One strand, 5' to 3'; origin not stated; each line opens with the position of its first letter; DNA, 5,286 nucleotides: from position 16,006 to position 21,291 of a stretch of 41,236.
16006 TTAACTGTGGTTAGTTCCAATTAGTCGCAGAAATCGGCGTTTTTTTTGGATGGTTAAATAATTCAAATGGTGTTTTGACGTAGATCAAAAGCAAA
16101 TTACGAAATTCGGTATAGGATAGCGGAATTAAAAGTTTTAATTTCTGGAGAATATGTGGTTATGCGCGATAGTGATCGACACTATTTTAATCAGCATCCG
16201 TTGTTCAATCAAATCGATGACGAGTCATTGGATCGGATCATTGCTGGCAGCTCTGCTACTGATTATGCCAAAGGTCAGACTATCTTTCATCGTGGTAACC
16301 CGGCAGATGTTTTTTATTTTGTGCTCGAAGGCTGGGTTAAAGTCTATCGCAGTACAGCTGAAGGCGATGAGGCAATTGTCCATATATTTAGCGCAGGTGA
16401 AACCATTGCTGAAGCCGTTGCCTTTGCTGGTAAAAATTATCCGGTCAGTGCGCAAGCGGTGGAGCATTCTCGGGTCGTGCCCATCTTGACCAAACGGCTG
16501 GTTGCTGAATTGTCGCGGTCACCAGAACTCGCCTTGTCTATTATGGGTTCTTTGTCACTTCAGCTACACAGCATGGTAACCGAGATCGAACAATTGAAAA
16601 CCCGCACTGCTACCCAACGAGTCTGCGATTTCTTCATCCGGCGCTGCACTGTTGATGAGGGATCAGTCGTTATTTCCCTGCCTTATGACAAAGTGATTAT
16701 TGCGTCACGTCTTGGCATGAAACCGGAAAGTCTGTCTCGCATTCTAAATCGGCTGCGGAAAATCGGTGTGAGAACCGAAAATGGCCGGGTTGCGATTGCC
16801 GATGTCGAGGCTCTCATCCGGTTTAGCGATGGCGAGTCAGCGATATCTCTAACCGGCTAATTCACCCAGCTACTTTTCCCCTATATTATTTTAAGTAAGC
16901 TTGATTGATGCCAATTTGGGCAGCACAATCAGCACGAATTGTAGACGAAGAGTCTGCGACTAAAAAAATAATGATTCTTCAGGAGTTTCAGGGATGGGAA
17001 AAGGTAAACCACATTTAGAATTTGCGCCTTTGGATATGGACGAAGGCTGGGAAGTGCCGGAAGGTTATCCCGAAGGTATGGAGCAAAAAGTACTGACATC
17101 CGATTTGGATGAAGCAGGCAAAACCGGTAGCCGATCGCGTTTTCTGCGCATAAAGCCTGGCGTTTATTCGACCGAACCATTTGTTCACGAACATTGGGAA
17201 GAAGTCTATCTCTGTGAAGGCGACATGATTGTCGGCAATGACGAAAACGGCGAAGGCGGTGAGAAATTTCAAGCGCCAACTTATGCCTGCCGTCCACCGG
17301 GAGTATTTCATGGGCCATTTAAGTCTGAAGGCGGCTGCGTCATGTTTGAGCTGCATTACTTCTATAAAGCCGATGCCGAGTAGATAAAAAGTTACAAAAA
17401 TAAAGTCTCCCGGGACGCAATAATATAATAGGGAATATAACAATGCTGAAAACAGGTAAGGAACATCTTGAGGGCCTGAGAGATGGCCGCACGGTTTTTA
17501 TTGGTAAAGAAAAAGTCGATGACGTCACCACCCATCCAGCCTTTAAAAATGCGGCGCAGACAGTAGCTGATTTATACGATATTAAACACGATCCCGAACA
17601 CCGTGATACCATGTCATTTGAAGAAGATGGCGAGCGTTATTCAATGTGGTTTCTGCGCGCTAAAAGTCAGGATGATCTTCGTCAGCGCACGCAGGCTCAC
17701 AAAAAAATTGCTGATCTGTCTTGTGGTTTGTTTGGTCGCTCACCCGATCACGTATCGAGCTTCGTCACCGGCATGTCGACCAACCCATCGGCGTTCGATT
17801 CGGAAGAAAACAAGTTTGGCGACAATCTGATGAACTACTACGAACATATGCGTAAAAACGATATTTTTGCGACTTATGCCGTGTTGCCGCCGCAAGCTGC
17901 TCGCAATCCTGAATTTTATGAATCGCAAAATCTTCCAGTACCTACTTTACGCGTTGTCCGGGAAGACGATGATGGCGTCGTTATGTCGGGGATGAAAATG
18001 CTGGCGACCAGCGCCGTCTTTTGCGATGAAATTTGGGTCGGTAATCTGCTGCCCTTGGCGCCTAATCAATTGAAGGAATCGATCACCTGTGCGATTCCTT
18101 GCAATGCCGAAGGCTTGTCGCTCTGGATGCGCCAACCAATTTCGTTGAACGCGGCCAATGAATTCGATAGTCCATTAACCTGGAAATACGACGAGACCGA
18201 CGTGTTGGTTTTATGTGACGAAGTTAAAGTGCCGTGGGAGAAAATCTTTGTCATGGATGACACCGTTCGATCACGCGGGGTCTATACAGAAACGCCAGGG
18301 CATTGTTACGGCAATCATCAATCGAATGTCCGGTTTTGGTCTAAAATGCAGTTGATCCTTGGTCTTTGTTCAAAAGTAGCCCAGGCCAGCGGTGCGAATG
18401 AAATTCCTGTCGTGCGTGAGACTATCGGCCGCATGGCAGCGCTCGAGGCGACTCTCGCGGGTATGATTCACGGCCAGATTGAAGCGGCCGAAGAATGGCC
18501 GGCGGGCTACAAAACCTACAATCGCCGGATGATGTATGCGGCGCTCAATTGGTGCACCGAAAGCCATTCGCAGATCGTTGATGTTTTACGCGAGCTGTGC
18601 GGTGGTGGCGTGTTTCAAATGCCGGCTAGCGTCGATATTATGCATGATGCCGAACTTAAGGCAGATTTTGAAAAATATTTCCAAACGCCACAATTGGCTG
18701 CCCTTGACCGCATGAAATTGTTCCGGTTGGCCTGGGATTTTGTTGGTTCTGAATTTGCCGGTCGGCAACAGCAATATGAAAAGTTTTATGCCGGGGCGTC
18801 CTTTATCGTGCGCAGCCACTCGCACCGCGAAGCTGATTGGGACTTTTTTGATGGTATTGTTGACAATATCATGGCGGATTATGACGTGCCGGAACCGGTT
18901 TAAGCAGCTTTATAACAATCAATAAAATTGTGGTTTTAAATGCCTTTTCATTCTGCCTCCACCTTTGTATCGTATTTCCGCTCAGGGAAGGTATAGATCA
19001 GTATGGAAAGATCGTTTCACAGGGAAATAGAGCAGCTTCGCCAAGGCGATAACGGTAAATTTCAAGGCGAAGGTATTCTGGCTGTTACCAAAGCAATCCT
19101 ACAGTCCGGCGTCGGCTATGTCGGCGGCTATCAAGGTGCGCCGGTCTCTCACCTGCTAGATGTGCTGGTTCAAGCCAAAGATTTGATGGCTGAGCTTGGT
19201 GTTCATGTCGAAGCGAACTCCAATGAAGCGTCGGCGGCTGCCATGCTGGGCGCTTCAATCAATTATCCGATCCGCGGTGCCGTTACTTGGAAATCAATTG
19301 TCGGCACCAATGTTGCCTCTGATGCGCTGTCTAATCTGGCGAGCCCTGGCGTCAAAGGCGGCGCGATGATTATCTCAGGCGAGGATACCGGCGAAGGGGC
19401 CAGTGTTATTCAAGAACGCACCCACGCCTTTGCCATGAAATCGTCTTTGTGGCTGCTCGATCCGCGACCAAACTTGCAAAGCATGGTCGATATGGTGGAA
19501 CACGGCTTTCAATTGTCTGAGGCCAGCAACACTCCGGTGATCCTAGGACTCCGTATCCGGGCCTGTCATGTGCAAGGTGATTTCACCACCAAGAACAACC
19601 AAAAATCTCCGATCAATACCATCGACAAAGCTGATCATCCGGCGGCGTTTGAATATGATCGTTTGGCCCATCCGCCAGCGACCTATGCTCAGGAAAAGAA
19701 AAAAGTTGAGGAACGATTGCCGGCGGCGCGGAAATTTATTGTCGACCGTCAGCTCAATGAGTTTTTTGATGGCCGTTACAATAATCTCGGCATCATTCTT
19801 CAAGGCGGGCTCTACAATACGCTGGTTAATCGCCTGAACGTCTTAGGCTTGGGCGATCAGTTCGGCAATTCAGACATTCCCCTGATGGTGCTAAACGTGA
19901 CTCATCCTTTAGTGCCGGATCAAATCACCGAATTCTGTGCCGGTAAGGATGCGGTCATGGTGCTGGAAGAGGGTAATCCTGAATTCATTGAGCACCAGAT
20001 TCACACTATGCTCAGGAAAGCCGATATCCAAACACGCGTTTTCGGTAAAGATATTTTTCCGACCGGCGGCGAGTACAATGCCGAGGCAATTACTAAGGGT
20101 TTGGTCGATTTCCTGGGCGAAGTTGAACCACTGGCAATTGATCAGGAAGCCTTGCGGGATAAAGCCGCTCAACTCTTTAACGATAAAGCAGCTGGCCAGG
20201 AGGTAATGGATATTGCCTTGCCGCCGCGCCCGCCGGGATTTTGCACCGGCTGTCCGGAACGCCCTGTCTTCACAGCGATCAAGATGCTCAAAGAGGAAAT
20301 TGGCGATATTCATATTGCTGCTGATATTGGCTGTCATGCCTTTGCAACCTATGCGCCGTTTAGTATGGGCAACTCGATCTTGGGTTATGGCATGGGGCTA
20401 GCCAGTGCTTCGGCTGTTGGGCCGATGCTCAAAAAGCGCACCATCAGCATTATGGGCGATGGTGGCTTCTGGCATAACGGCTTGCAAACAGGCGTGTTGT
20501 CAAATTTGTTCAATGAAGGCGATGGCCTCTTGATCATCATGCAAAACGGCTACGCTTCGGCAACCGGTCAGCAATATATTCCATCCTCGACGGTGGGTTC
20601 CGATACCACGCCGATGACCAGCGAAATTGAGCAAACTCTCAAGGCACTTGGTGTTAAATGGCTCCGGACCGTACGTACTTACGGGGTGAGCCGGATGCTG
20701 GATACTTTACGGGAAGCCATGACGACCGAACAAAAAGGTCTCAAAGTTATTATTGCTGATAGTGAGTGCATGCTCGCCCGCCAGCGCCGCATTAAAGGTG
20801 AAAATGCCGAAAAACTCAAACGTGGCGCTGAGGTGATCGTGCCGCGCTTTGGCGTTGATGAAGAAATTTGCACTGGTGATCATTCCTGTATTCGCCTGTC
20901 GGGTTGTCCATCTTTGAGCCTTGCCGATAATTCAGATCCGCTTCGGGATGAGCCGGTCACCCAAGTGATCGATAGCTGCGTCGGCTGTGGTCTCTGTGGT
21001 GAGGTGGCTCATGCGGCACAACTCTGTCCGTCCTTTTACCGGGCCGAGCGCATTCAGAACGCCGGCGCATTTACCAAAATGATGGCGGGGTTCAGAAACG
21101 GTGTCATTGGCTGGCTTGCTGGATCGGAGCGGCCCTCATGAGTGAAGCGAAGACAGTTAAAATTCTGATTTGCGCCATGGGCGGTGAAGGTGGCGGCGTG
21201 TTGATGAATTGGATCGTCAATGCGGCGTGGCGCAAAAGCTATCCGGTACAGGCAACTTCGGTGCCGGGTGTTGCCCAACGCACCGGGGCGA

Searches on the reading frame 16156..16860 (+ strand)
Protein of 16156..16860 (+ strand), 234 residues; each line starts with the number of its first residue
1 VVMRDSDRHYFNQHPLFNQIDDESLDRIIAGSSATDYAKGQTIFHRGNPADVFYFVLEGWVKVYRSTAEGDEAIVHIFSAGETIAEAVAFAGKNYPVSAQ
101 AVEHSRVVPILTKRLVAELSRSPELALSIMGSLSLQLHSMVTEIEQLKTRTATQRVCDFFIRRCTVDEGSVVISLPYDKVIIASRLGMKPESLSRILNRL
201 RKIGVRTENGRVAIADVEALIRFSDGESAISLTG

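Call 14: search_protein_families(library=pfam, proteins=[window:16156-16860:+], max_evalue=0.00001)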
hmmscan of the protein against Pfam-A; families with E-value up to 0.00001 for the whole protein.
window:16156-16860:+ (234 aa): 2 families
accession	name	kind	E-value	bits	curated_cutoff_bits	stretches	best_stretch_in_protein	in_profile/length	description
PF00027.35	cNMP_binding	-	1.5e-19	70.2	27.5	1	36-113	3-80/89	Cyclic nucleotide-binding domain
PF13545.12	HTH_Crp_2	-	7e-12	45.6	27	1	154-222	1-69/70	Crp-like helix-turn-helix domain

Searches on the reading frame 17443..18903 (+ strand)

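Call 14: search_protein_families(library=pfam, proteins=[window:17443-18903:+], max_evalue=0.00001)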
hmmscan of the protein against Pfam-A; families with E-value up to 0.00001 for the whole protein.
window:17443-18903:+ (486 aa): 2 families
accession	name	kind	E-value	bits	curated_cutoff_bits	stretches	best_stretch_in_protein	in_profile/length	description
PF11794.13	HpaB_N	-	3.2e-76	256.9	35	1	4-270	1-270/270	4-hydroxyphenylacetate 3-hydroxylase N terminal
PF03241.18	HpaB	-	5.8e-47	159.9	25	1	279-476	3-200/202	4-hydroxyphenylacetate 3-hydroxylase C terminal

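Call 29: search_protein_families(library=ncbifam, proteins=[window:17443-18903:+], max_evalue=0.00001)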
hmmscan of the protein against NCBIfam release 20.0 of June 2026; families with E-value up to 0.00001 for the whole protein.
window:17443-18903:+ (486 aa): 2 families
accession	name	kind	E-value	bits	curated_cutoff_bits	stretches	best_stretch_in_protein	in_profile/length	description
TIGR02309.1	HpaB-1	equivalog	2.8e-94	316.9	480.2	1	3-453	2-450/477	4-hydroxyphenylacetate 3-monooxygenase, oxygenase component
TIGR02310.1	HpaB-2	equivalog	2.3e-67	227.9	885.2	1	4-481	14-496/519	4-hydroxyphenylacetate 3-monooxygenase, oxygenase component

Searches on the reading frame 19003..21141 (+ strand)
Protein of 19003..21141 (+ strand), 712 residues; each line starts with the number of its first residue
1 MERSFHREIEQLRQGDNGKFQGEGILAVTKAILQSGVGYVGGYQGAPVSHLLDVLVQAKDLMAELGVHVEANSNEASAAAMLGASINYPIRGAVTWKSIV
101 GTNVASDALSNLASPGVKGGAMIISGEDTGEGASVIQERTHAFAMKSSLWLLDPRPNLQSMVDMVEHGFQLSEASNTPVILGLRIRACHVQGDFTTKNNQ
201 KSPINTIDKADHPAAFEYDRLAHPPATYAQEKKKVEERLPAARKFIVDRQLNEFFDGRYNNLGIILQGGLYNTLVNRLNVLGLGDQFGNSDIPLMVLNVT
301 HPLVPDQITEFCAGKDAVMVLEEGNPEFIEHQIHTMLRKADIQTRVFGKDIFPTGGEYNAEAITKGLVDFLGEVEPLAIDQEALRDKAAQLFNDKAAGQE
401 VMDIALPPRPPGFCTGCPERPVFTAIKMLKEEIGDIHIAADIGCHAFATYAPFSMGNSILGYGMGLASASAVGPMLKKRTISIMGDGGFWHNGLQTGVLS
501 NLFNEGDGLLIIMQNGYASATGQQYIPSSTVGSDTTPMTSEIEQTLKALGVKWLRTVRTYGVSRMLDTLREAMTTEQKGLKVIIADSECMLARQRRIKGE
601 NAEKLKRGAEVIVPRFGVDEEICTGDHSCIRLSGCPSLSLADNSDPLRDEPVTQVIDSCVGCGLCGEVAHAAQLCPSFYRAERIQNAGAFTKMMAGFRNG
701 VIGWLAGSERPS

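Call 14: search_protein_families(library=pfam, proteins=[window:19003-21141:+], max_evalue=0.00001)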
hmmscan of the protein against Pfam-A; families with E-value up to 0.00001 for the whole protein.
window:19003-21141:+ (712 aa): 1 family
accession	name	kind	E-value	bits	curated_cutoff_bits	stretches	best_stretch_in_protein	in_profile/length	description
PF02775.26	TPP_enzyme_C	-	5.8e-12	46.1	21.9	1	441-583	1-149/151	Thiamine pyrophosphate enzyme, C-terminal TPP binding domain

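Call 63: search_protein_families(library=ncbifam, proteins=[window:19003-21141:+], max_evalue=0.000001)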
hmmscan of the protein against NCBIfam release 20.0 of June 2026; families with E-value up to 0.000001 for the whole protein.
window:19003-21141:+ (712 aa): 3 families
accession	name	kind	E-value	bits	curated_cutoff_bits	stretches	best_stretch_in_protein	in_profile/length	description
TIGR03336.1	IOR_alpha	equivalog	1.6e-83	281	650.9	1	26-670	9-591/595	indolepyruvate ferredoxin oxidoreductase subunit alpha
NF009589.0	PRK13030.1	subfamily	3.2e-37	127.8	816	1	37-636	56-655/1170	indolepyruvate ferredoxin oxidoreductase family protein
NF009588.0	PRK13029.1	subfamily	3.2e-24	85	952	1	37-639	56-675/1196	indolepyruvate ferredoxin oxidoreductase family protein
